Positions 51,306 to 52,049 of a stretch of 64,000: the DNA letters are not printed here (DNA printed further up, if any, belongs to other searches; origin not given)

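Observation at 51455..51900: DUF559 (Vsr-like) endonuclease domain inserted in frame inside the DISARM methyltransferase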

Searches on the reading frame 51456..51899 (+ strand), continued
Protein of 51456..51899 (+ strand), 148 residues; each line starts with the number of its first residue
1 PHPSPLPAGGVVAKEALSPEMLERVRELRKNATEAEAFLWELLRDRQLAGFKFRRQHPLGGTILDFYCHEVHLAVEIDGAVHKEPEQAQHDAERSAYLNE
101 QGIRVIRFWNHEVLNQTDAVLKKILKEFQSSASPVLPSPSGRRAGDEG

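Call 76: search_protein_families(library=pfam, alignment_id=A3, max_evalue=0.00001)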
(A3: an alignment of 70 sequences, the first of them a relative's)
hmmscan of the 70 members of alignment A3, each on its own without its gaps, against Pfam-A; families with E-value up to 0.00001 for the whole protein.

A. member 1, P0241 (377 aa): 2 families
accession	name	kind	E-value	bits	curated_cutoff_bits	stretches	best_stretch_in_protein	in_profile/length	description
PF04480.18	DUF559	-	6.1e-86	284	20.6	3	257-362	3-108/109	Protein of unknown function (DUF559)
PF18741.7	MTES_1575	-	1.8e-10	41.2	38.2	0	286-362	13-96/96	REase_MTES_1575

B. families by the number of members that match (of 70 scanned): 41 families (the first 25 are shown)
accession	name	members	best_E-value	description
PF04480.18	DUF559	70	6.1e-86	Protein of unknown function (DUF559)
PF18741.7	MTES_1575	62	2.8e-15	REase_MTES_1575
PF01420.25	Methylase_S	26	1e-42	Type I restriction modification DNA specificity domain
PF07669.17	Eco57I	10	4e-36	Eco57I restriction-modification methylase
PF20473.4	MmeI_Mtase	9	6.8e-32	MmeI, DNA-methyltransferase domain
PF02384.22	N6_Mtase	6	1.2e-22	N-6 DNA Methylase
PF01555.25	N6_N4_Mtase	5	1.7e-30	DNA methylase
PF18135.7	Type_ISP_C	3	5.2e-101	Type ISP C-terminal specificity domain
PF25120.1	DUF7814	3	7.6e-93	Domain of unknown function (DUF7814)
PF23653.1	DUF7149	2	9.1e-83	Domain of unknown function (DUF7149)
PF20464.3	MmeI_N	2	1.2e-20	MmeI, N-terminal domain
PF12950.13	TaqI_C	2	4.8e-17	TaqI-like C-terminal specificity domain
PF13847.12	Methyltransf_31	2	1e-12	Methyltransferase domain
PF13649.12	Methyltransf_25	2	2.5e-11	Methyltransferase domain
PF04313.20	HSDR_N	2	4.7e-08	Type I restriction enzyme R protein N terminus (HSDR_N)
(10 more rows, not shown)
